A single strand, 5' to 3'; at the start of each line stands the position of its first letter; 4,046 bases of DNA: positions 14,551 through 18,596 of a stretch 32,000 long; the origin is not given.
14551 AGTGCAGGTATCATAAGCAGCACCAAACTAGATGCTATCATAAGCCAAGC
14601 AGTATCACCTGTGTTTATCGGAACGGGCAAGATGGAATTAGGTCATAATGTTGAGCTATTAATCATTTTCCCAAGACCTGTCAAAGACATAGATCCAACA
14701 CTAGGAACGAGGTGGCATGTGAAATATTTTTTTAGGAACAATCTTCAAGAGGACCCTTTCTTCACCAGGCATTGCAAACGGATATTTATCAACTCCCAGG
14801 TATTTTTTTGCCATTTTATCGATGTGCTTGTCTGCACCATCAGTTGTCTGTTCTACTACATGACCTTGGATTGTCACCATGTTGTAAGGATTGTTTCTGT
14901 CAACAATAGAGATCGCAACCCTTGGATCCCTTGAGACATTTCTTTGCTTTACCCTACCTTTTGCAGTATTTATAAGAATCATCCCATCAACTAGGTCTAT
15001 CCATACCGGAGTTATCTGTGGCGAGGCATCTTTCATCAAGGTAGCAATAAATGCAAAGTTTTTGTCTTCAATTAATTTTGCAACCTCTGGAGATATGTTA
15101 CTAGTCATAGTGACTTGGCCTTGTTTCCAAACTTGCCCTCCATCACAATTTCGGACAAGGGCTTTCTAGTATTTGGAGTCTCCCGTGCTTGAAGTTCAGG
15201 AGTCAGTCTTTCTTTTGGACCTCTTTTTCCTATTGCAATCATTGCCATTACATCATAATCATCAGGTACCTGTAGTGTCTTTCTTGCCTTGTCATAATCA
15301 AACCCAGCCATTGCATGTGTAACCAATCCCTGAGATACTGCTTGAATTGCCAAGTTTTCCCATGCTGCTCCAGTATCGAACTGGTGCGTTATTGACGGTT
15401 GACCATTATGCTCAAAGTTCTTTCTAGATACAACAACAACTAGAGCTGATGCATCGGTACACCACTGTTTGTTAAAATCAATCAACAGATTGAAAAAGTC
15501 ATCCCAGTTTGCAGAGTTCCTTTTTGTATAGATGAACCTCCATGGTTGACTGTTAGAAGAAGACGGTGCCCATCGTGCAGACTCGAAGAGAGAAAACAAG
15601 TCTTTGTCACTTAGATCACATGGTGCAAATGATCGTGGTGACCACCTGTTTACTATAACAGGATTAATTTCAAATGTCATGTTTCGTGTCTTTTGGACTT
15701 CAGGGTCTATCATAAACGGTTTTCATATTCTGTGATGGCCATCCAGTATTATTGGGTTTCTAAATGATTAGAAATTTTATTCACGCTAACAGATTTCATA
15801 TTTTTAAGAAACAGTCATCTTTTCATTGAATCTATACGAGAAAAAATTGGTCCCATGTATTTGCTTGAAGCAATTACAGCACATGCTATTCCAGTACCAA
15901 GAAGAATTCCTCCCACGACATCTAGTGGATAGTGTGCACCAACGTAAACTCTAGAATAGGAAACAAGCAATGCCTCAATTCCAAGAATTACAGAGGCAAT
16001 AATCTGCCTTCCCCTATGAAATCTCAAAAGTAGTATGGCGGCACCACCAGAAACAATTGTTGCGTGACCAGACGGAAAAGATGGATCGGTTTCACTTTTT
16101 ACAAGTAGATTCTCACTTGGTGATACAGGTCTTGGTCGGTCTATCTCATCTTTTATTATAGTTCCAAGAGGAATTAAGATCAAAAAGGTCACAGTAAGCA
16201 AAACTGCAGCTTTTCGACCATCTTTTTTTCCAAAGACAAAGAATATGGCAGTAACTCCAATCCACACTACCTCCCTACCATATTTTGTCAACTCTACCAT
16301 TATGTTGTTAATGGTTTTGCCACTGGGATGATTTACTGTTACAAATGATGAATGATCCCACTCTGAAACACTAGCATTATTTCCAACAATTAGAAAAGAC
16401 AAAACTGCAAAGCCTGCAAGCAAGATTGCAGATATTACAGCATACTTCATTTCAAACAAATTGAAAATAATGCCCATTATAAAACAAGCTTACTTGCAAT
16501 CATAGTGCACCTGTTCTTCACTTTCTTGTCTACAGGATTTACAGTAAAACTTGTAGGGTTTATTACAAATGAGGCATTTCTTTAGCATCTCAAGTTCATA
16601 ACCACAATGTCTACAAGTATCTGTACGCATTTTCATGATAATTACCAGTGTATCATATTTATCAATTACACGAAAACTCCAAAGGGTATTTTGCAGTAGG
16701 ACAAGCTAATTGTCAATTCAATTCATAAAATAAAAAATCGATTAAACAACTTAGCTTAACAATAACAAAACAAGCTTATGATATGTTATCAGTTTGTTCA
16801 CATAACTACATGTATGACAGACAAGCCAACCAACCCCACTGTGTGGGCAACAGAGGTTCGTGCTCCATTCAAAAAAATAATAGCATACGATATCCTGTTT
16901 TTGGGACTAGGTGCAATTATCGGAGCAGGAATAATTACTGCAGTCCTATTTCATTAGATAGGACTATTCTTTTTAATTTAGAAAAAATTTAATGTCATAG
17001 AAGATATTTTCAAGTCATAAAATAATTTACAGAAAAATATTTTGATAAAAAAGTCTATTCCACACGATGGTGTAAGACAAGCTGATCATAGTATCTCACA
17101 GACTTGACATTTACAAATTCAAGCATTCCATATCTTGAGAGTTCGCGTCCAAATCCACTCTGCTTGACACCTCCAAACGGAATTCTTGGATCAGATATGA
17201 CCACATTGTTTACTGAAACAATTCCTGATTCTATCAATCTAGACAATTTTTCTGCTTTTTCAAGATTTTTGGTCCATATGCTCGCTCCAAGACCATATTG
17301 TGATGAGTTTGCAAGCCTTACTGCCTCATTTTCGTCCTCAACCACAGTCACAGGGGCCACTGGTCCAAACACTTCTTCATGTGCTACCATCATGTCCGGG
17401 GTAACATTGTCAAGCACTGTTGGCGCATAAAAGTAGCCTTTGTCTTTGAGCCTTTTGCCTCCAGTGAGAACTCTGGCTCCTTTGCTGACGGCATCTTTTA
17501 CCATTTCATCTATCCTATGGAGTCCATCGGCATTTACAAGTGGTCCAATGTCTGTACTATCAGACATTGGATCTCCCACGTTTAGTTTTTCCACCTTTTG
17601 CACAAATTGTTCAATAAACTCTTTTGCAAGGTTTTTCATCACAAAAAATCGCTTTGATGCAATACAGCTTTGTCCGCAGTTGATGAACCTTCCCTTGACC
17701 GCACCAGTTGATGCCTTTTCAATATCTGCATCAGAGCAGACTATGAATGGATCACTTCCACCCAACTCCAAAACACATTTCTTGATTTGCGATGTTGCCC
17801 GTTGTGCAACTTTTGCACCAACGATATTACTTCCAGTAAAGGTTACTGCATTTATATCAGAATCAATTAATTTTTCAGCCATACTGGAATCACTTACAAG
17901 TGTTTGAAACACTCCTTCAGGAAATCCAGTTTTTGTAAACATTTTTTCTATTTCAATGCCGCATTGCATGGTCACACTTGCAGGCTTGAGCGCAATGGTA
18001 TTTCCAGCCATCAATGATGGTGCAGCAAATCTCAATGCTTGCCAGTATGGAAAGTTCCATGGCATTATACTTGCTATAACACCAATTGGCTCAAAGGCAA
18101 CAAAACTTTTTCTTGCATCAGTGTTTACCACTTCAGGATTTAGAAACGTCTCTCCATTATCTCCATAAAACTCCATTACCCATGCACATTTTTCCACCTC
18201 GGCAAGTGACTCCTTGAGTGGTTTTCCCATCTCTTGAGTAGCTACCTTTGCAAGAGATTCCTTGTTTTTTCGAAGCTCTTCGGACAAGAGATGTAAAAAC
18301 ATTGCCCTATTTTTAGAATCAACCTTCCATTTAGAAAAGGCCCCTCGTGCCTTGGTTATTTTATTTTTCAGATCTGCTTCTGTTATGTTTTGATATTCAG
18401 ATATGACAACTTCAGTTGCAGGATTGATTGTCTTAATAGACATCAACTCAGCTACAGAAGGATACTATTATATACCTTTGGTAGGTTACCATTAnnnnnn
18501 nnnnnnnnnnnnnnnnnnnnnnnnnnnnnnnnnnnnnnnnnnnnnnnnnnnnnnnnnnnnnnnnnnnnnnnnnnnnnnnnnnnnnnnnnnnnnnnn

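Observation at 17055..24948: Haloarchaeal-style PHA granule gene set in a thaumarchaeal context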

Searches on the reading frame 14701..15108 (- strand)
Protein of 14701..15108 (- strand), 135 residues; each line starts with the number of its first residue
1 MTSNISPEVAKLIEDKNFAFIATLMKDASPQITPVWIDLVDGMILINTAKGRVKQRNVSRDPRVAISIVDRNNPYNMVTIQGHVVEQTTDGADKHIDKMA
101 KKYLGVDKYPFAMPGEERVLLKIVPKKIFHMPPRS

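Call 68: search_protein_families(library=pfam, proteins=[window:14701-15108:-], max_evalue=0.001)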
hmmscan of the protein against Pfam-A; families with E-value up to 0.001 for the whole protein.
window:14701-15108:- (135 aa): 1 family
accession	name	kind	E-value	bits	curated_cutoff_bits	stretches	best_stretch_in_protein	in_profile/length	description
PF01243.27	PNPOx_N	-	8.1e-16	58.9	28.1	1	6-130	2-118/120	Pyridoxamine 5'-phosphate oxidase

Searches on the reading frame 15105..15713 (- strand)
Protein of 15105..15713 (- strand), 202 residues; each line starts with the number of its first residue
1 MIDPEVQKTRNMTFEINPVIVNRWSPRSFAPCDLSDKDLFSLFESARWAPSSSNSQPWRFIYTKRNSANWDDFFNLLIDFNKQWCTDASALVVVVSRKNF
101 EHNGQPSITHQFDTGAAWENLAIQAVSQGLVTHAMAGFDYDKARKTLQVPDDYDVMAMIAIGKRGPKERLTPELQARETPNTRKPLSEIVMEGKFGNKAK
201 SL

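Call 68: search_protein_families(library=pfam, proteins=[window:15105-15713:-], max_evalue=0.001)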
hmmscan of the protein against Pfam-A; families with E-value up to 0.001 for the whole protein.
window:15105-15713:- (202 aa): 2 families
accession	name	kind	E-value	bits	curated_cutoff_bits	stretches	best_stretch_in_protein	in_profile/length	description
PF00881.29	Nitroreductase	-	1.3e-20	74.7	23.5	1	20-163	1-167/167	Nitroreductase family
PF14512.11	TM1586_NiRdase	-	5.4e-11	43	27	2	37-67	158-188/215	Putative TM nitroreductase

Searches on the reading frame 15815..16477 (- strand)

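Call 68: search_protein_families(library=pfam, proteins=[window:15815-16477:-], max_evalue=0.001)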
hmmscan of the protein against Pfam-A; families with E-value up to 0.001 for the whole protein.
window:15815-16477:- (220 aa): 2 families
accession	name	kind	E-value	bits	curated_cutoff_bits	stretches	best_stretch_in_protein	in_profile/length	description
PF01569.27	PAP2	-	1.1e-20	74.2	27.2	1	93-205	4-125/130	PAP2 superfamily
PF14378.12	PAP2_3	-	5.5e-07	30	27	1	133-199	126-189/190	PAP2 superfamily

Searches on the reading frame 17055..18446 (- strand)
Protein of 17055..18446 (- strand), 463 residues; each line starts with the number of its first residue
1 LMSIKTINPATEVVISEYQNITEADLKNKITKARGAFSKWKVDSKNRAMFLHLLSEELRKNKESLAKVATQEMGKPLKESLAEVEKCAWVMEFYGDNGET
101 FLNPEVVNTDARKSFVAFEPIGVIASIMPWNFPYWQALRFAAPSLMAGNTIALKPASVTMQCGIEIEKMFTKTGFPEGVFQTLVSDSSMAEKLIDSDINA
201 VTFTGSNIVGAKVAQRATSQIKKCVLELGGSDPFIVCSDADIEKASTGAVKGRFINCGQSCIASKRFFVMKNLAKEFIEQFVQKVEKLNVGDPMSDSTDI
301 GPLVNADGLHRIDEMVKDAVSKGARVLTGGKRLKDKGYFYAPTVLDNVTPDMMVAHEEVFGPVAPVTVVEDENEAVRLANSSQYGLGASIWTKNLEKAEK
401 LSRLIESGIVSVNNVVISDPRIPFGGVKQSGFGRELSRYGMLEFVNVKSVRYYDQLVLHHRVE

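Call 3: search_protein_families(library=pfam, proteins=[window:17055-18446:-], max_evalue=0.1)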
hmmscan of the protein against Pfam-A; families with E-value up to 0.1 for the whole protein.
window:17055-18446:- (463 aa): 3 families
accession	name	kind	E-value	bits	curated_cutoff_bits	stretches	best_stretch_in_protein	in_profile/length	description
PF00171.27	Aldedh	-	1.9e-147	492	23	1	4-450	9-461/461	Aldehyde dehydrogenase family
PF01479.30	S4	-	0.047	13.9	22.8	0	402-421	20-39/48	S4 domain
PF05082.18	Rop-like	-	0.059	13.7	27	0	34-71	7-44/64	Rop-like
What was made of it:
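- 17055..18443 (-): Aldehyde dehydrogenase, most like succinate-semialdehyde dehydrogenase. It is divergent from phaR across a 54-bp spacer. Whether it belongs to the cluster functionally is uncertain. PF00171 scores 492 bits (call 3).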

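Call 4: search_protein_families(library=ncbifam, proteins=[window:17055-18446:-], max_evalue=0.1)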
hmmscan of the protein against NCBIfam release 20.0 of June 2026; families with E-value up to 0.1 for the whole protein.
window:17055-18446:- (463 aa): 45 families (the best 25 are shown)
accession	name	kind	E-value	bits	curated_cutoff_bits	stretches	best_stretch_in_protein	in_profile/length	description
NF006915.0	PRK09406.1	equivalog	2.5e-151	504.6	730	1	2-450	1-454/457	NADP-dependent succinic semialdehyde dehydrogenase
NF042989.1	AldDh_AldH_Clos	equivalog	7e-135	450.3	800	1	2-450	1-455/458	aldehyde dehydrogenase AldH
NF010575.0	PRK13968.1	equivalog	2.1e-129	432.6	855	1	6-450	11-457/462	succinate-semialdehyde dehydrogenase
TIGR01780.1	SSADH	subfamily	2.5e-118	395.8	646.35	1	7-448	2-448/448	succinate-semialdehyde dehydrogenase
NF006916.0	PRK09407.1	equivalog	1.4e-112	377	521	1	4-452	36-492/526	succinic semialdehyde dehydrogenase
TIGR01804.1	BADH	equivalog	9.1e-111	370.6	668.6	1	4-448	15-467/467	betaine-aldehyde dehydrogenase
NF010000.0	PRK13473.1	subfamily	1.3e-109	366.9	615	1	5-451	20-471/475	aminobutyraldehyde dehydrogenase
NF040648.1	lactal_redase_Meth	equivalog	1.9e-109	366.8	650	1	4-450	13-460/463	lactaldehyde dehydrogenase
NF009725.0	PRK13252.1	equivalog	7.3e-105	351.2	593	1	3-451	23-478/488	betaine-aldehyde dehydrogenase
NF007497.0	PRK10090.1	equivalog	3.6e-99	332.7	500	1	4-450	24-475/480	aldehyde dehydrogenase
NF042993.1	AlphKGSA_gudD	equivalog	1.1e-98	331.1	770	1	4-450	21-478/481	alpha-ketoglutaric semialdehyde dehydrogenase GucD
NF008415.0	PRK11241.1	equivalog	1.4e-98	330.7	828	1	4-449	28-477/482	NADP-dependent succinate-semialdehyde dehydrogenase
TIGR02299.1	HpaE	equivalog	2.5e-96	323.2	638.35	1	5-451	19-475/488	5-carboxymethyl-2-hydroxymuconate semialdehyde dehydrogenase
NF045736.1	PaDhStyDRhodo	equivalog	4.2e-92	309.2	800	1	3-448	19-473/479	phenylacetaldehyde dehydrogenase StyD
NF047626.1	SulfactDhSafD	equivalog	2.7e-90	303.6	700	1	5-448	4-450/454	sulfoacetaldehyde dehydrogenase SafD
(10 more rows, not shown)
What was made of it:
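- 17055..18443 (-): NCBIfam NADP-SSADH scores 504.6 bits, below its 730 cutoff (call 4).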

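Call 97: search_solved_structures(query=window:17055-18443:-, max_evalue=1e-80)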
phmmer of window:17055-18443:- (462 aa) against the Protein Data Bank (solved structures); distinct sequences matched with E-value up to 1e-80: 30.
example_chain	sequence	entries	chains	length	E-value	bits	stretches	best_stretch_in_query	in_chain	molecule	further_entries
4it9_A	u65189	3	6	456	3.8e-121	408.3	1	1-449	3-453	Succinate-semialdehyde dehydrogenase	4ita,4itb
3vz1_A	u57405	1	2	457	3.8e-121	408.3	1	1-449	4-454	Succinate-semialdehyde dehydrogenase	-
3vz2_A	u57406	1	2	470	1.1e-120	406.8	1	1-449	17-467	Succinate-semialdehyde dehydrogenase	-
3vz3_A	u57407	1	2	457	6.9e-120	404.2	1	1-449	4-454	Succinate-semialdehyde dehydrogenase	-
3efv_A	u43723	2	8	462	3.8e-113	382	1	5-449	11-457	Putative succinate-semialdehyde dehydrogenase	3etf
8qms_A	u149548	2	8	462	4.6e-110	371.8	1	5-449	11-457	Succinate semialdehyde dehydrogenase [NAD(P)+] Sad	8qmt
8qmq_A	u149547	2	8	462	4.6e-110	371.8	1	5-449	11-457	Succinate semialdehyde dehydrogenase [NAD(P)+] Sad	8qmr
8s33_A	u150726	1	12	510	6.4e-99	335.1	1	4-448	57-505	Succinate-semialdehyde dehydrogenase [NAD(P)+]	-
3vz0_A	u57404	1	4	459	2.1e-98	333.4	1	4-450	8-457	Putative NAD-dependent aldehyde dehydrogenase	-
3ros_A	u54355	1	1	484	5.7e-92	312.2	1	4-446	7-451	NAD-dependent aldehyde dehydrogenase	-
8of1_A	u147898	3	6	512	6.5e-91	308.7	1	6-449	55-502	Succinate-semialdehyde dehydrogenase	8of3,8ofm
4v6h_A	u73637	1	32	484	8.7e-89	301.7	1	5-447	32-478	Succinate-semialdehyde dehydrogenase (NADP+)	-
3iwk_A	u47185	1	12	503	8.8e-89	301.7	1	3-452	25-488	Aminoaldehyde dehydrogenase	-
3jz4_A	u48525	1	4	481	1.6e-88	300.8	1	7-447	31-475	Succinate-semialdehyde dehydrogenase [NADP+]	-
4ogd_A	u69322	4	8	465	2.8e-88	300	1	1-447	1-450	Succinate-semialdehyde dehydrogenase | Succinic semialdehyde dehydrogenase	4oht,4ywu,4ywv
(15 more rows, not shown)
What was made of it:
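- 17055..18443 (-): The best PDB hits are SSADH 4it9/3vz1 at E 4e-121 (call 97).
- Checked: Its best matches are succinate-semialdehyde dehydrogenases (calls 3, 4, 97).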
